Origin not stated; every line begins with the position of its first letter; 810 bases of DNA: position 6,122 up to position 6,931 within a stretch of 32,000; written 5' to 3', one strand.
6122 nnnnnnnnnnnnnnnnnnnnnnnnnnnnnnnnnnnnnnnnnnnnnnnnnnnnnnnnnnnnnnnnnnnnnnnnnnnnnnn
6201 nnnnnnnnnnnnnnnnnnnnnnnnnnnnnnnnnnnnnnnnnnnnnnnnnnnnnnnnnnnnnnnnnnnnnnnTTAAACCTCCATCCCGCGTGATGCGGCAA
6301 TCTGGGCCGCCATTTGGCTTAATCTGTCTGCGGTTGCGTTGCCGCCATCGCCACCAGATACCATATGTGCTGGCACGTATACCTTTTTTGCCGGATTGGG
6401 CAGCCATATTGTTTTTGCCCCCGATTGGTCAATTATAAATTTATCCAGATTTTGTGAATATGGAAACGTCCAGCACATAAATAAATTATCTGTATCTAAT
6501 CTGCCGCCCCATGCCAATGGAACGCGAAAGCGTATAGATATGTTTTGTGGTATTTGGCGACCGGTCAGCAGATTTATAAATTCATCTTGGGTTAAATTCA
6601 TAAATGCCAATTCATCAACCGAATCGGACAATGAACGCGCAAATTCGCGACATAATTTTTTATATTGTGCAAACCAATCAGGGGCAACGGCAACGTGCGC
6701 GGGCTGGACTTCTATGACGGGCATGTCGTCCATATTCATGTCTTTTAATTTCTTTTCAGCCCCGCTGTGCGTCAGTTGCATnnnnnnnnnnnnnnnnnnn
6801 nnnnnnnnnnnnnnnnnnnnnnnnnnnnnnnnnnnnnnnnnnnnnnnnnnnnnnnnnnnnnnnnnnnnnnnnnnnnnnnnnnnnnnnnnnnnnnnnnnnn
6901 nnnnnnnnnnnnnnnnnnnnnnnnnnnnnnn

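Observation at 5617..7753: Uncharacterised, translationally coupled four-gene operon resembling a toxin/immunity module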

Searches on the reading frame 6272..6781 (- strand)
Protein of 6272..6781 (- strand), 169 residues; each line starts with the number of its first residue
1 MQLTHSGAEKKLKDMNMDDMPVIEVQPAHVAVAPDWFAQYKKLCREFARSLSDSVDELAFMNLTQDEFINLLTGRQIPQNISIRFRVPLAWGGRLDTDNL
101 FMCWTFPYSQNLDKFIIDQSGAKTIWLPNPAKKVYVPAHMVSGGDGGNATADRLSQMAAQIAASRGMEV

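Call 3: search_protein_families(library=pfam, proteins=[window:6272-6781:-], max_evalue=1)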
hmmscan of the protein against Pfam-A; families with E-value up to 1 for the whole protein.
window:6272-6781:- (169 aa): 0 families

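Call 4: search_protein_families(library=ncbifam, proteins=[window:6272-6781:-], max_evalue=1)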
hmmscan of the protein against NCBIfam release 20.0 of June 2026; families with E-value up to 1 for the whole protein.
window:6272-6781:- (169 aa): 0 families

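Call 5: search_protein_families(library=padloc, proteins=[window:6272-6781:-], max_evalue=1)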
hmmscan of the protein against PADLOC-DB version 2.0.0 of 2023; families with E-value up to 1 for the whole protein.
window:6272-6781:- (169 aa): 0 families

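Call 6: search_protein_families(library=phrogs, proteins=[window:6272-6781:-], max_evalue=1)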
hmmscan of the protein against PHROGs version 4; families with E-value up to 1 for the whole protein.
window:6272-6781:- (169 aa): 0 families

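Call 7: search_solved_structures(query=window:6272-6781:-, max_evalue=10)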
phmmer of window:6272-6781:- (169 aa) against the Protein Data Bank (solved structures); distinct sequences matched with E-value up to 10: 2.
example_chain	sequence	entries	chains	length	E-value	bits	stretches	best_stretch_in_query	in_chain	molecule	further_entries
3um3_B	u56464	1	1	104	0.01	18.7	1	71-131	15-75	Charged multivesicular body protein 4b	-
7u4c_A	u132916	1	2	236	0.47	13.3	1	39-74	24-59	Chaperone protein HtpG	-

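Call 9: find_homologous_proteins(query=window:6272-6781:-, max_evalue=0.001)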
Query window:6272-6781:- (169 aa): 309 proteins with E <= 0.001 among 342 candidates; the best 120 are listed.
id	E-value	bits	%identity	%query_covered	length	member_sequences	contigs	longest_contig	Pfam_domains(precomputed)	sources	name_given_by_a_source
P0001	2.1e-109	380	99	100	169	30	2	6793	-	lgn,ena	-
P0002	3.1e-80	286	71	99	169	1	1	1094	-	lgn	-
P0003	5.5e-79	282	71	99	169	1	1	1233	-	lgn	-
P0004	5.5e-79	282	73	99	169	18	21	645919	-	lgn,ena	-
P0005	2.0e-78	280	72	99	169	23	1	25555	-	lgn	-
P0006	5.6e-78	278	71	99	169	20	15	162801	-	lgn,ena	-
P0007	7.1e-78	278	71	99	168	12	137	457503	-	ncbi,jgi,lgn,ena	-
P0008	1.4e-77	277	70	99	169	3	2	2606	-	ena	-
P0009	3.6e-77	276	70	99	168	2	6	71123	-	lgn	-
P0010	3.8e-77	276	70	99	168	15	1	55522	-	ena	-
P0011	5.0e-77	275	69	98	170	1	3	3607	-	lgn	-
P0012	2.6e-76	273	69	99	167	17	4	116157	-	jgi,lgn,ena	jgi:hypothetical protein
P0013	3.6e-76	272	69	99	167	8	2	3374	-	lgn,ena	-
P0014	7.2e-76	271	69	99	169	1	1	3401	-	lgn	-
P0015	9.1e-76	271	71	99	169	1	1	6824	-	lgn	-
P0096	1.7e-70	254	62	99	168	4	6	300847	-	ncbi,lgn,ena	-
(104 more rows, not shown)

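Call 10: find_encoding_contigs(protein=P0007, flank=8000, max_places=3)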
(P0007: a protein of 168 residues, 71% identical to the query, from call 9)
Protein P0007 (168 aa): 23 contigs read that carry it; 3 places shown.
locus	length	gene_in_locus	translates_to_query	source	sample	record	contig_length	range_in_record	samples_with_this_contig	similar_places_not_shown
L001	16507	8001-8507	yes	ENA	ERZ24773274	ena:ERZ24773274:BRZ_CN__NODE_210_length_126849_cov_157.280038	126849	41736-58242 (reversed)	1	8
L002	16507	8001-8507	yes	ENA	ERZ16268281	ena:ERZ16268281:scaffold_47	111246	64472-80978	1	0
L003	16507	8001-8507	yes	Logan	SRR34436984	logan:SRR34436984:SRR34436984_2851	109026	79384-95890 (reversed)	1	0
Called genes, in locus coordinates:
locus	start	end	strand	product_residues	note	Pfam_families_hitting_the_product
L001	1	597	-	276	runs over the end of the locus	PF05036:SPOR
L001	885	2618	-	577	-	PF07973:tRNA_SAD, PF00587:tRNA-synt_2b, PF03129:HGTP_anticodon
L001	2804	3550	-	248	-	PF03006:HlyIII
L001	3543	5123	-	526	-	PF00749:tRNA-synt_1c, PF19269:Anticodon_2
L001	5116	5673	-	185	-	PF13302:Acetyltransf_3, PF00583:Acetyltransf_1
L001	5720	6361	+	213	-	PF02390:Methyltransf_4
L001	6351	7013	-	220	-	-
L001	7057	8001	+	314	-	-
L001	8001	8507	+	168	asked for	-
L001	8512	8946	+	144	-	-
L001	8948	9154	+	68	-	PF13467:RHH_4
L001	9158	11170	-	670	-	PF02130:YbeY, PF20154:LNT_N, PF00795:CN_hydrolase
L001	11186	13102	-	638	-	PF00515:TPR_1 (faint), PF13432:TPR_16, PF14559:TPR_19 (weak), PF13431:TPR_17 (weak), PF13424:TPR_12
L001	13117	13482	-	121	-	PF05443:ROS_MUCR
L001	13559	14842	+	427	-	PF05496:RuvB_N, PF06068:TIP49 (weak), PF00158:Sigma54_activat (faint), PF00004:AAA, PF07728:AAA_5, PF13173:AAA_14 (weak), PF16193:AAA_assoc_2, PF12002:MgsA_C, +3 more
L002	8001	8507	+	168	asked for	-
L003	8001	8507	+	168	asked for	-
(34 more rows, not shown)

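Call 11: find_encoding_contigs(protein=P0096, flank=8000, max_places=2)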
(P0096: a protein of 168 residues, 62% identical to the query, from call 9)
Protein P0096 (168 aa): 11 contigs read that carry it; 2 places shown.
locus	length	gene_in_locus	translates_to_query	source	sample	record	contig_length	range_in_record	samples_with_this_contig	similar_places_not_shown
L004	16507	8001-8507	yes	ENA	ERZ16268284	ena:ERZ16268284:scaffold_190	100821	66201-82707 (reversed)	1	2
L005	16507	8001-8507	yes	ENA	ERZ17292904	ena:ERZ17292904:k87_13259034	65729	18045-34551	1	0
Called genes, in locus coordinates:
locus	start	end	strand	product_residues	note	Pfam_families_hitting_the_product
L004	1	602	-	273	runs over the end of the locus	PF05036:SPOR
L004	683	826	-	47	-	-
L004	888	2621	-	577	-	PF07973:tRNA_SAD, PF00587:tRNA-synt_2b, PF03129:HGTP_anticodon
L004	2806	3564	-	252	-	PF03006:HlyIII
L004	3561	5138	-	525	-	PF00749:tRNA-synt_1c, PF19269:Anticodon_2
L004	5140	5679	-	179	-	PF13302:Acetyltransf_3, PF00583:Acetyltransf_1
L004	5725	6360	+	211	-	PF02390:Methyltransf_4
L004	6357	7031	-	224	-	-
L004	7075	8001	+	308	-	-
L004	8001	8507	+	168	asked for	-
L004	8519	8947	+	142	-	-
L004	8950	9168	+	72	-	PF13467:RHH_4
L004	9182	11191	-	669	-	PF02130:YbeY, PF20154:LNT_N, PF00795:CN_hydrolase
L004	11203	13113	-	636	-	PF07719:TPR_2 (faint), PF13424:TPR_12 (weak)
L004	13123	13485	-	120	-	PF05443:ROS_MUCR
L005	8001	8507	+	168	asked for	-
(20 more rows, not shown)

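Call 18: search_protein_representatives(alignment_id=A1)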
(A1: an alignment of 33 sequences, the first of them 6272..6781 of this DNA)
Query: 33 sequences, 168 profile positions. Proteins with E-value up to 0.001 (for the whole library): 71; up to 1e-10: 30; up to 1e-30: 12. The best 71 are listed.
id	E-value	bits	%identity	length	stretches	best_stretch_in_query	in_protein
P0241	3.2e-81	287.2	-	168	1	1-167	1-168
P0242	8.2e-55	201.3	-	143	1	67-168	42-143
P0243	1.1e-53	197.7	-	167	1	4-165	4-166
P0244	1.9e-53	196.9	-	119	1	48-166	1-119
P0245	2.4e-44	167.3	-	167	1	1-103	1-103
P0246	5.0e-41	156.5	-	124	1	70-165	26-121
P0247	1.5e-39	151.6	-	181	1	10-165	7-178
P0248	2.2e-37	144.6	-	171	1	5-159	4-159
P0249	2.6e-37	144.4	-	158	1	5-146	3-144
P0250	6.6e-36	139.8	-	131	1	1-100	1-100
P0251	6.6e-35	136.5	-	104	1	1-97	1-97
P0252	1.9e-33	131.8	-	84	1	85-165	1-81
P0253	3.8e-30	121.1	-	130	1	1-96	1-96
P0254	3.3e-29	118.0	-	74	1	17-89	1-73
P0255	4.4e-26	107.8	-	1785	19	133-154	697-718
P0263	4.3e-15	72.1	-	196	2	5-120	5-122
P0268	8.1e-11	58.2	-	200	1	9-162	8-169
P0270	8.9e-11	58.0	-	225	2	10-119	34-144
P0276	1.9e-08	50.4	-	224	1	38-157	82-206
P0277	3.7e-08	49.5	-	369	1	6-153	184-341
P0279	8.4e-08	48.4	-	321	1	12-146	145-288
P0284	2.0e-07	47.1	-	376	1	16-153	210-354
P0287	1.4e-06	44.3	-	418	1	13-153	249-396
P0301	6.1e-05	39.0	-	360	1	30-153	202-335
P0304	1.0e-04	38.3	-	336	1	17-152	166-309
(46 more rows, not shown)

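Call 19: search_protein_families(library=pfam, proteins=[P0247, P0248, P0263, P0268, P0270, P0277, P0279, P0284, P0287, P0301], max_evalue=0.1)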
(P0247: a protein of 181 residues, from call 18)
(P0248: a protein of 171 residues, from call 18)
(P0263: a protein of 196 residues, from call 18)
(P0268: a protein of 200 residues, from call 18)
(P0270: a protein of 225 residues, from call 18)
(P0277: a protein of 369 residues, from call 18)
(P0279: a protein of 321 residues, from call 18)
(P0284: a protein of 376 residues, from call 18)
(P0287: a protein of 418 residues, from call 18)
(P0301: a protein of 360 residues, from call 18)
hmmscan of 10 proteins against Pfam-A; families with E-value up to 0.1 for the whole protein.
P0247 (181 aa): 1 family
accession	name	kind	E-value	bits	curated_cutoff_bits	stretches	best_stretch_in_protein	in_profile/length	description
PF16201.10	NopRA1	-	0.074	13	29.6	0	5-60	95-146/199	Nucleolar pre-ribosomal-associated protein 1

P0248 (171 aa): 0 families

P0263 (196 aa): 0 families

P0268 (200 aa): 0 families

P0270 (225 aa): 2 families
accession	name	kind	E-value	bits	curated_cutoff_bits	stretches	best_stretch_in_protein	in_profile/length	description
PF24905.1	TTC3_9th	-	0.03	14.5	27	1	134-159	10-35/60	TTC3, helical domain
PF19658.4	DUF6161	-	0.044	13.7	27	1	131-174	40-80/216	Family of unknown function (DUF6161)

P0277 (369 aa): 0 families

P0279 (321 aa): 1 family
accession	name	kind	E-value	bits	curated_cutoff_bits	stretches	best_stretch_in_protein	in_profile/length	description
PF19923.4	DUF6386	-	0.062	13.4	25.9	0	265-300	72-105/145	Family of unknown function (DUF6386)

P0284 (376 aa): 0 families

P0287 (418 aa): 0 families

P0301 (360 aa): 0 families

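Call 20: predict_structure(alignment_id=A1)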
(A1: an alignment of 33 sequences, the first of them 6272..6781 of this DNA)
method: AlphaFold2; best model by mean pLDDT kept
length: 169 residues; sequences in the alignment: 33
mean_pLDDT: 88.4   pTM: 0.81
mean pLDDT of the five models: 88.4, 87.8, 87.7, 86.7, 85.8
residues with pLDDT >= 90: 114; 70-90: 42; 50-70: 8; < 50: 5
segments of 3 or more residues with pLDDT < 50: 144-146
pLDDT, mean of each block of 10 residues (from residue 1): 93 94 93 95 94 88 89 91 94 94 93 93 93 88 59 82 67
secondary structure, 60 per line:
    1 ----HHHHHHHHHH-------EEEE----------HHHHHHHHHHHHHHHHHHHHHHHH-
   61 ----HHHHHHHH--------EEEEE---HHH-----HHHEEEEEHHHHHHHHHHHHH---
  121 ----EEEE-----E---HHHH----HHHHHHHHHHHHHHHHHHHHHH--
elements in order: H5-14 E22-25 H36-59 H65-72 E81-85 E100-104 H105-117 E125-128 H138-141 H146-167

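Call 24: fold_search(model_id=the predicted structure, library=pdb)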
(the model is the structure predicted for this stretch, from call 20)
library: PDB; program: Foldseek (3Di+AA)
matches with E <= 10: 74; with E <= 0.001: 0
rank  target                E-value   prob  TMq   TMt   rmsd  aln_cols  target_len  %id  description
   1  8w1p_G                6.0e-01  0.10  0.21  0.11  22.5       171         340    9  Structure of Selenomonas sp. Cascade (SsCascade) (released 2024-08-07)
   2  8ydb_J                7.6e-01  0.12  0.27  0.14  23.9       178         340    9  Type I-FHNH Cascade-dsDNA intermediate complex (released 2024-07-31)
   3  9sit_A                9.1e-01  0.09  0.23  0.12  22.1       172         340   10  Type I-F_HNH variant Cascade bound to dsDNA, HNH domain in inwards position (released 2026-02-18)
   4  9sjm_A                1.0e+00  0.08  0.22  0.12  22.2       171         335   10  Type I-F_HNH variant Cascade target-free RNP, HNH domain in inwards position (released 2026-02-04)
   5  8z0l_F                1.3e+00  0.08  0.23  0.13  23.2       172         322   10  Cryo-EM structure of Cas8-HNH system at partial R-loop state (released 2024-10-02)
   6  9sjo_A                1.5e+00  0.08  0.23  0.14  22.1       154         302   12  Type I-F_HNH variant Cascade target-free RNP, HNH domain in middle position (released 2026-02-04)
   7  9shx_A                1.9e+00  0.14  0.23  0.12  12.5        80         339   14  Type I-F_HNH variant Cascade bound to dsDNA, HNH domain in middle position (released 2026-02-04)
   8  3ueb_E                1.9e+00  0.05  0.16  0.22  11.9       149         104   12  Crystal structure of TON_0450 from Thermococcus onnurineus NA1 (released 2012-10-10)
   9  6f30_A                2.1e+00  0.11  0.17  0.04   4.0        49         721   26  Crystal structure of ectonucleotide phosphodiesterase/pyrophosphatase-3 (NPP3) in complex with UDPGlcNAc (released 2018-08-01)
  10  8znr_F                2.1e+00  0.06  0.23  0.14  22.5       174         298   10  Cryo-EM structure of Cas8-HNH system at ssDNA-bound state (released 2024-10-02)
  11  8z0k_F                2.1e+00  0.06  0.24  0.13  23.4       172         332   10  Cryo-EM structure of Cas8-HNH system at full R-loop state (released 2024-10-02)
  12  9siu_A                2.1e+00  0.06  0.23  0.12  21.2       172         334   10  Type I-F_HNH variant Cascade bound to dsDNA, HNH domain in outwards position (released 2026-02-18)
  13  6so9_MODEL_1_A        2.1e+00  0.04  0.14  0.19  13.8        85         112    8  Mouse RBM20 RRM domain in complex with AUCUUA RNA (released 2019-11-06)
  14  5wfc_B                2.3e+00  0.01  0.14  0.06  24.1       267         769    9  Humanized mutant of the Chaetomium thermophilum Polycomb Repressive Complex 2 bound to the inhibitor GSK343 (released 2018-06-27)
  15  8u8u_E                2.8e+00  0.04  0.18  0.04  12.9        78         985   10  Cryo-EM Structure of Cognate Substrate ATP Bound in the Entry Site (ES) of Human Mitochondrial Transcription Elongatio (released 2024-09-04)
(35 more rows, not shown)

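Call 26: find_encoding_contigs(protein=P0248, flank=8000, max_places=2)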
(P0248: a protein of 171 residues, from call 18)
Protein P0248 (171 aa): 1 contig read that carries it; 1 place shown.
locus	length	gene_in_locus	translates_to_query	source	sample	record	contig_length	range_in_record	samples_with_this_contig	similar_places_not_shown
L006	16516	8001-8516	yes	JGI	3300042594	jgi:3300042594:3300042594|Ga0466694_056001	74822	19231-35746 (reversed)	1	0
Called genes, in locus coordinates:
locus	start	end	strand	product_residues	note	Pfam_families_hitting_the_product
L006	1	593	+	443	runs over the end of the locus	PF04577:Glyco_transf_61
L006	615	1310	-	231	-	PF01643:Acyl-ACP_TE, PF13279:4HBT_2 (faint), PF20791:Acyl-ACP_TE_C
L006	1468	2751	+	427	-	-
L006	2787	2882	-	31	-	-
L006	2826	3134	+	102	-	-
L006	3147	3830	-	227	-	PF20772:TACO1_YebC_N, PF01709:Transcrip_reg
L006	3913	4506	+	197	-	PF01330:RuvA_N, PF00633:HHH (faint), PF14520:HHH_5, PF07499:RuvA_C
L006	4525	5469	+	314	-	-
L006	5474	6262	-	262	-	PF01551:Peptidase_M23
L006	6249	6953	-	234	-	-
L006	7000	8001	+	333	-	-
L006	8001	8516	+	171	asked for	-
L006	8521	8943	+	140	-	-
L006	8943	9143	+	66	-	PF13467:RHH_4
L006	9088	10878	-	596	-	PF02130:YbeY, PF20154:LNT_N, PF00795:CN_hydrolase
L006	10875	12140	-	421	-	PF00919:UPF0004, PF04055:Radical_SAM, PF01938:TRAM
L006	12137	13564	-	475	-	PF02934:GatB_N, PF02637:GatB_Yqey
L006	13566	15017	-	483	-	PF01425:Amidase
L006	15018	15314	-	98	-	PF02686:GatC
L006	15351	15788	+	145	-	PF03652:RuvX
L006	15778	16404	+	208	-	PF01612:DNA_pol_A_exo1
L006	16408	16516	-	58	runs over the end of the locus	-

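Call 27: find_encoding_contigs(protein=P0284, flank=8000, max_places=2)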
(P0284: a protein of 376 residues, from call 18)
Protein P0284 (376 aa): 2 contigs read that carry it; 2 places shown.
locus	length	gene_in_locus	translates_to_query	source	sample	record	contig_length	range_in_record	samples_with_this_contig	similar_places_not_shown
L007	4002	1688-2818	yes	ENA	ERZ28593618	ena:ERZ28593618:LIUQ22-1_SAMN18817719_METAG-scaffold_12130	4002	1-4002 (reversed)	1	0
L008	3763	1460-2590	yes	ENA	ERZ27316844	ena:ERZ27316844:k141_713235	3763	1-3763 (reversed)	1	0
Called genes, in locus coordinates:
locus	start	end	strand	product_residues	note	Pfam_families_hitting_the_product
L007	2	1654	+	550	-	?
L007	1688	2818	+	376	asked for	-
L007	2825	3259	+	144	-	-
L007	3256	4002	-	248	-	?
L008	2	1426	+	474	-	?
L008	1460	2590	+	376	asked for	-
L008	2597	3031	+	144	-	-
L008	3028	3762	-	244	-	?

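Call 33: search_protein_families(library=pfam, proteins=[L007:44-1654:+, L007:2825-3259:+, L007:3256-3942:-, L006:7000-8001:+, L006:8521-8943:+, L006:6249-6953:-, L006:4525-5469:+], max_evalue=0.1)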
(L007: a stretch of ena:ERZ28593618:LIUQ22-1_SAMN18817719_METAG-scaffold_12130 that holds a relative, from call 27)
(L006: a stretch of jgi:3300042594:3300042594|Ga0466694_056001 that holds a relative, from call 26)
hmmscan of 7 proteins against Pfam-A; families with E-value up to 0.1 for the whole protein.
L007:44-1654:+ (536 aa): 3 families
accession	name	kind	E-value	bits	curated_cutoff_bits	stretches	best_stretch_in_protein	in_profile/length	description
PF02534.20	T4SS-DNA_transf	-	1.1e-41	143.6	20.1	1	160-439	197-456/468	Type IV secretory system Conjugative DNA transfer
PF12696.13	TraG-D_C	-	1.4e-20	73.9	22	1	281-405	1-125/126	TraM recognition site of TraD and TraG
PF10412.15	TrwB_AAD_bind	-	3.1e-18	66.3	20.5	1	232-414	205-376/387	Type IV secretion-system coupling protein DNA-binding domain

L007:2825-3259:+ (144 aa): 1 family
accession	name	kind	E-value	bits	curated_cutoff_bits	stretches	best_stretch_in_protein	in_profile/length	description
PF14568.11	SUKH_6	-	0.061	14.3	27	0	40-69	15-44/119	SMI1-KNR4 cell-wall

L007:3256-3942:- (228 aa): 2 families
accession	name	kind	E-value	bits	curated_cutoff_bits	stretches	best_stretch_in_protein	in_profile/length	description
PF06691.16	DUF1189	-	3e-12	47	28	1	24-214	57-241/244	Protein of unknown function (DUF1189)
PF02417.20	Chromate_transp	-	0.086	13.3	28.6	0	136-212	68-145/166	Chromate transporter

L006:7000-8001:+ (333 aa): 2 families
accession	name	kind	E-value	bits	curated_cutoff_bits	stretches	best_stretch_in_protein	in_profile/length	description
PF08378.17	NERD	-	0.016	16.1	22.1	1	173-271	12-110/111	Nuclease-related domain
PF14017.11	DUF4233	-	0.085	13.7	27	0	19-86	36-104/107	Protein of unknown function (DUF4233)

L006:8521-8943:+ (140 aa): 0 families

L006:6249-6953:- (234 aa): 0 families

L006:4525-5469:+ (314 aa): 0 families
